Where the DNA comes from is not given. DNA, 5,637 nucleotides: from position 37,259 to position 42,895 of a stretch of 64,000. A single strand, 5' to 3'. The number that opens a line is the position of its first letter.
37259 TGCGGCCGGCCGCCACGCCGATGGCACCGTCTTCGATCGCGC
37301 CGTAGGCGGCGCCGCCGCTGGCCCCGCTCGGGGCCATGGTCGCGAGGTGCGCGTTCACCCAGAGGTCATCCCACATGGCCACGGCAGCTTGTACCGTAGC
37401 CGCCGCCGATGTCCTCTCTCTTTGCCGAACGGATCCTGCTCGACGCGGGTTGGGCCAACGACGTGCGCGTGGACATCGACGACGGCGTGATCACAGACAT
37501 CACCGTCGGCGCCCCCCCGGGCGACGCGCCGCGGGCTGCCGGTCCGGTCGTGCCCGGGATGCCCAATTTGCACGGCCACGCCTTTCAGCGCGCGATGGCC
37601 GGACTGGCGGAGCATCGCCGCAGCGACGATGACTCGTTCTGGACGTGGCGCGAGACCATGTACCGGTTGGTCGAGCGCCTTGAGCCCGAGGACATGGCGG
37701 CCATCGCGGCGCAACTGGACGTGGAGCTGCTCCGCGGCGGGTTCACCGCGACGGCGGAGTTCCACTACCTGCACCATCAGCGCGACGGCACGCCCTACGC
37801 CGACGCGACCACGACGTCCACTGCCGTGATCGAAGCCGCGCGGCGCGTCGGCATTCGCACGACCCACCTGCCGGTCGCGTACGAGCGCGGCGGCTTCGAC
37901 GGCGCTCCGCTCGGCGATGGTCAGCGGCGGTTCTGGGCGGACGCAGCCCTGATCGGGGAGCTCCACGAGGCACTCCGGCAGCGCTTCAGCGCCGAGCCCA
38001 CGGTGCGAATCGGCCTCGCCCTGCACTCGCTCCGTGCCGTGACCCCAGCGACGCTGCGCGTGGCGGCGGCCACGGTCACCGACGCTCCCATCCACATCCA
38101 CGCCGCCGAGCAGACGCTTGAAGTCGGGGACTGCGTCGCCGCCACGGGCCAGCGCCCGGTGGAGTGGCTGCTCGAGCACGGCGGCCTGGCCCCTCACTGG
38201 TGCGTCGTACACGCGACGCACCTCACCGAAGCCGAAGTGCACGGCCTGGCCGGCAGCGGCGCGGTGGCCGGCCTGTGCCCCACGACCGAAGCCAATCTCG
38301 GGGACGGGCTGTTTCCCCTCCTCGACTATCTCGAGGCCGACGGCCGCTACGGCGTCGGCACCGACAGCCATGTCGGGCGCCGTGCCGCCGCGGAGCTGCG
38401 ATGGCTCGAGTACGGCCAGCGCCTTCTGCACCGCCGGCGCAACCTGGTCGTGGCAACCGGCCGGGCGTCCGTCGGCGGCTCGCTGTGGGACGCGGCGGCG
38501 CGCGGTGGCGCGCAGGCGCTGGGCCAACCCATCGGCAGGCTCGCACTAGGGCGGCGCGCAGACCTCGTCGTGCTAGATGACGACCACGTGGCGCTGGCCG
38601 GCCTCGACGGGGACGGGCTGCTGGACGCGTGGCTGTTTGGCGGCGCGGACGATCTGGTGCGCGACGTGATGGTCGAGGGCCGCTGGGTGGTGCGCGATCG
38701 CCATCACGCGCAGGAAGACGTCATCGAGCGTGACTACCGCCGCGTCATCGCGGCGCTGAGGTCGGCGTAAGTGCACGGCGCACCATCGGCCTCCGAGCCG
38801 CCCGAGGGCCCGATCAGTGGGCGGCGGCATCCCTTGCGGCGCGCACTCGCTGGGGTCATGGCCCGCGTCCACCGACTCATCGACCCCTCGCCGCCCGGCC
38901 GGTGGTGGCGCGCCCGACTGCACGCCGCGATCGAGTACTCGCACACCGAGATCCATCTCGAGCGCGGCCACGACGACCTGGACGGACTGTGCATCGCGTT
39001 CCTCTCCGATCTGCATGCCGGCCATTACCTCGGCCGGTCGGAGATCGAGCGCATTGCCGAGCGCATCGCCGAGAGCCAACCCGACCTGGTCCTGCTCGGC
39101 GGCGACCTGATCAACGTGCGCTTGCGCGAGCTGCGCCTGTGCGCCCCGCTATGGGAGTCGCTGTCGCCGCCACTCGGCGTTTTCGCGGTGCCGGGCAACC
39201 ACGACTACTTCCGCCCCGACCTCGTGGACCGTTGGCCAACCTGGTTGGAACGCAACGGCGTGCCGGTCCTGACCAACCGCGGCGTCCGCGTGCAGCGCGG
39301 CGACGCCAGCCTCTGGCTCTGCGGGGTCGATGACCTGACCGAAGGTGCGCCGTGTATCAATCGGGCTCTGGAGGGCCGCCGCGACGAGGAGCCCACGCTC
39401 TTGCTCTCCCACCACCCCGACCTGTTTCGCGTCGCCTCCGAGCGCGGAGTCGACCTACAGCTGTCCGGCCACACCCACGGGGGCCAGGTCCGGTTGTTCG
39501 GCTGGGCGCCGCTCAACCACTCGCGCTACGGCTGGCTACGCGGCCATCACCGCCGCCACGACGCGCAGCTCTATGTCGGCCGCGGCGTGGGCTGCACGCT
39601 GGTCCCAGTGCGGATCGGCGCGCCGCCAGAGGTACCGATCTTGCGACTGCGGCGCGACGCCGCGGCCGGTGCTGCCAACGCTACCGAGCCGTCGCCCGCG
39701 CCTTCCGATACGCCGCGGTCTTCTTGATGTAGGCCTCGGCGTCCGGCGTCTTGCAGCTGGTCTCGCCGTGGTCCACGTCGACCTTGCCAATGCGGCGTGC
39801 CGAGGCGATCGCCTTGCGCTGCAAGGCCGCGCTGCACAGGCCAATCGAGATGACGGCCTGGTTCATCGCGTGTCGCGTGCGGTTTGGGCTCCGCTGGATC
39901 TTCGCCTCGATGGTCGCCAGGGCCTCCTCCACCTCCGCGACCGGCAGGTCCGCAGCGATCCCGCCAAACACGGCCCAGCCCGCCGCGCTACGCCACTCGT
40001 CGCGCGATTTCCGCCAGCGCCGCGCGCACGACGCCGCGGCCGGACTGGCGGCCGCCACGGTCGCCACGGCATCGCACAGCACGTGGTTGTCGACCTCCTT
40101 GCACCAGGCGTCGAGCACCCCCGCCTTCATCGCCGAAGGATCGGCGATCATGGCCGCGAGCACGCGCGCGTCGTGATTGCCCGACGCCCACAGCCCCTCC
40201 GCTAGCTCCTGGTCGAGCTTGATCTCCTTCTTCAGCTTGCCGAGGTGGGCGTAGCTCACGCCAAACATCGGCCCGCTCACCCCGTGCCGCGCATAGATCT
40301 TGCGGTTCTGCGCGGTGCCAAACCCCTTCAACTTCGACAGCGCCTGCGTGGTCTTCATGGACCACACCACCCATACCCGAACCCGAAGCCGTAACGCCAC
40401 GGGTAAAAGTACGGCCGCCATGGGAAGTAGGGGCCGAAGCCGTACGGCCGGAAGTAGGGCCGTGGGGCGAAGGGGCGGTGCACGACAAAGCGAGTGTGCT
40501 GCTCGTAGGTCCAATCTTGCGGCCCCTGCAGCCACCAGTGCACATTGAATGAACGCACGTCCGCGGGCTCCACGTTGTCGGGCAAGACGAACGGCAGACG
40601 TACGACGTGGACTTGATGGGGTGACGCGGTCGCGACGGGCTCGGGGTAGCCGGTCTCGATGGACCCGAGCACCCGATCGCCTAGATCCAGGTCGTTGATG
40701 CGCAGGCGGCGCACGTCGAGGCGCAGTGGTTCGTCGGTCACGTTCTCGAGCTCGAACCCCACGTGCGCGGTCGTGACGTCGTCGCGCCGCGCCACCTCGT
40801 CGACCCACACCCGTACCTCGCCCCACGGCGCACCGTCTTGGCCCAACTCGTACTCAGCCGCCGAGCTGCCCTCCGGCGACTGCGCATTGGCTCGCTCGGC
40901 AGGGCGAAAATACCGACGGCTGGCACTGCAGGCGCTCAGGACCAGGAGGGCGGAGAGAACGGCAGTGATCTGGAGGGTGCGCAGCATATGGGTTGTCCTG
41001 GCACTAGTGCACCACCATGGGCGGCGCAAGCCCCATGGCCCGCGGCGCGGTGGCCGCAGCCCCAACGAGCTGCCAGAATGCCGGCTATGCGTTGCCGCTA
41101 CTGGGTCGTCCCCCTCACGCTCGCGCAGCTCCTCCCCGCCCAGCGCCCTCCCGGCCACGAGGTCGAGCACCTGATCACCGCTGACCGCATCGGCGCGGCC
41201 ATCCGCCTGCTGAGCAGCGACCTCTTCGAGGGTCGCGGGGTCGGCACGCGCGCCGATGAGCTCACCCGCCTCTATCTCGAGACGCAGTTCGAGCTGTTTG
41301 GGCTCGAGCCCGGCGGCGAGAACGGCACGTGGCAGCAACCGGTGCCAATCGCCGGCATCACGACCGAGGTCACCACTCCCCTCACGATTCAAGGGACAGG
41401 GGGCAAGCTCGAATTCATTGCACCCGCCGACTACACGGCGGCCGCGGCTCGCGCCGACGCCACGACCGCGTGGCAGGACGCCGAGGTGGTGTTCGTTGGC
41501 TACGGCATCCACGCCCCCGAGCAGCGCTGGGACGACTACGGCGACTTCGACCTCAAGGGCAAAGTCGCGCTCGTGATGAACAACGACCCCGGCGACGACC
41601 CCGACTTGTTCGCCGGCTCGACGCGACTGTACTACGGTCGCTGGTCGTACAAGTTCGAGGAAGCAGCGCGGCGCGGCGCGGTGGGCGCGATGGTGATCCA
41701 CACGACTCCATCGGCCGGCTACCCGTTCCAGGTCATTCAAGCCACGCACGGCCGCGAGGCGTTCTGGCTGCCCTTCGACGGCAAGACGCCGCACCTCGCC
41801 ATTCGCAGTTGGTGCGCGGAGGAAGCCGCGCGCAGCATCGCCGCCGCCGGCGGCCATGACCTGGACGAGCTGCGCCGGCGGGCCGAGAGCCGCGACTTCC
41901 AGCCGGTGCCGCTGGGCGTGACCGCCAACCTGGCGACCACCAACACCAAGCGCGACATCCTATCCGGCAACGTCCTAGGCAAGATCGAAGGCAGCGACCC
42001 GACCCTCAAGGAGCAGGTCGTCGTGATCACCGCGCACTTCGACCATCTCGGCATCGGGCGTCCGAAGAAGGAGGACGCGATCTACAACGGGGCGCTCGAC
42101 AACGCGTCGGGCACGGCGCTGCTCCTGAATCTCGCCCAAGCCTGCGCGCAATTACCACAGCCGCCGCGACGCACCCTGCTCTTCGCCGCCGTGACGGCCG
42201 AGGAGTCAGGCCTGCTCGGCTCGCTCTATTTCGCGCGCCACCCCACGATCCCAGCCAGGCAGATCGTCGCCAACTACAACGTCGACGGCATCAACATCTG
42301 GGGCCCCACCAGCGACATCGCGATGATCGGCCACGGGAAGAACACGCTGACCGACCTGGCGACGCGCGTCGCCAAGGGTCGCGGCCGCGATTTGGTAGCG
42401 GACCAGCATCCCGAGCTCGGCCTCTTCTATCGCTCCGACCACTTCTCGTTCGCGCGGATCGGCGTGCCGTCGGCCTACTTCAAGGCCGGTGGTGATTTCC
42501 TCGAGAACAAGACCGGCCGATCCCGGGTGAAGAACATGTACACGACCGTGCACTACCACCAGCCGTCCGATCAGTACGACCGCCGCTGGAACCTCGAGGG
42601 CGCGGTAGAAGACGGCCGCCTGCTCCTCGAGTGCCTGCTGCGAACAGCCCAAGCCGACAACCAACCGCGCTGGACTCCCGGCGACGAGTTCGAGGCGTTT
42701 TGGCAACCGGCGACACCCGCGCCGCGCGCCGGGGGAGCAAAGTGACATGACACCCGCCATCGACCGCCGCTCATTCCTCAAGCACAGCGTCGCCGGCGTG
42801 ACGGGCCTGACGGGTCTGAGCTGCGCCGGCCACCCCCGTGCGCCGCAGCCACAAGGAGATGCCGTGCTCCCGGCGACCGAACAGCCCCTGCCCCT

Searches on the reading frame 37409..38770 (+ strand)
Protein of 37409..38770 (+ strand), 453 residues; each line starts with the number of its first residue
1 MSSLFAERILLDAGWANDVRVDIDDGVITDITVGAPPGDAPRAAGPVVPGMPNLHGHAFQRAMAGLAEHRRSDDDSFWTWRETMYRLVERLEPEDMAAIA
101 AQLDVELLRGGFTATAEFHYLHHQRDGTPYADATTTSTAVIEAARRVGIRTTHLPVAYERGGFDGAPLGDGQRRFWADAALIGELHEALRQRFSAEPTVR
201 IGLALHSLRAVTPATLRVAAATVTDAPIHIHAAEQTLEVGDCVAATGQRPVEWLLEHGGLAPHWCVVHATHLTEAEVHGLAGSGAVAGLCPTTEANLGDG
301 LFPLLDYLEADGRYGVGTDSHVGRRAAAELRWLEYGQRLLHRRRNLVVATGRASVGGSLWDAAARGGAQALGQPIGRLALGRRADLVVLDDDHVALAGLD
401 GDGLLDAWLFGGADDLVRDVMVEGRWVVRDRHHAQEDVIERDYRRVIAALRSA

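Call 39: search_protein_families(library=pfam, proteins=[window:37409-38770:+], max_evalue=0.001)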
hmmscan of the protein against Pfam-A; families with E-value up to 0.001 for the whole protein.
window:37409-38770:+ (453 aa): 2 families
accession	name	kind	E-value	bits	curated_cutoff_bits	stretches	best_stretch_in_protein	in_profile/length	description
PF01979.26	Amidohydro_1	-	9.4e-31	107.7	25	1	47-427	2-345/345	Amidohydrolase family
PF22429.2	HutF_N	-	9.8e-10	38.5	25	1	1-38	1-38/45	Formimidoylglutamate deiminase HutF, N-terminal domain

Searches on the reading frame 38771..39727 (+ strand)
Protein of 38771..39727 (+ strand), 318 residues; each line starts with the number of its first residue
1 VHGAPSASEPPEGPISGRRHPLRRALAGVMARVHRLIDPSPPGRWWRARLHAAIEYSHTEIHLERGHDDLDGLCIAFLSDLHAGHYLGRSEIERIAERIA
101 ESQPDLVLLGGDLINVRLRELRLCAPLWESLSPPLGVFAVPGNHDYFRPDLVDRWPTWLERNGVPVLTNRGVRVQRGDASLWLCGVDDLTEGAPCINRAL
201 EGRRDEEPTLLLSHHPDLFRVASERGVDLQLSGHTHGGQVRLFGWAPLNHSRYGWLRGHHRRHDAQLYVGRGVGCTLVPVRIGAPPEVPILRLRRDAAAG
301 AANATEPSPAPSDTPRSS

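Call 39: search_protein_families(library=pfam, proteins=[window:38771-39727:+], max_evalue=0.001)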
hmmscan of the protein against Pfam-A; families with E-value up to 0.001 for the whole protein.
window:38771-39727:+ (318 aa): 2 families
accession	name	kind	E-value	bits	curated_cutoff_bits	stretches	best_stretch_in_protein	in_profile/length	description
PF00149.33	Metallophos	-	1.7e-14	55.2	21.5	1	75-237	3-190/191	Calcineurin-like phosphoesterase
PF12850.12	Metallophos_2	-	6.7e-06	26.6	27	1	75-237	3-118/154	Calcineurin-like phosphoesterase superfamily domain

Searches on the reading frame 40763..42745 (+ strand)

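Call 39: search_protein_families(library=pfam, proteins=[window:40763-42745:+], max_evalue=0.001)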
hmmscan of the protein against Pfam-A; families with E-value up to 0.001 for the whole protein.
window:40763-42745:+ (660 aa): 1 family
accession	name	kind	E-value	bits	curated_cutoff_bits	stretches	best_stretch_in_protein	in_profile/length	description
PF04389.22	Peptidase_M28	-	1e-41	143.2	21.3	1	403-609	1-179/193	Peptidase family M28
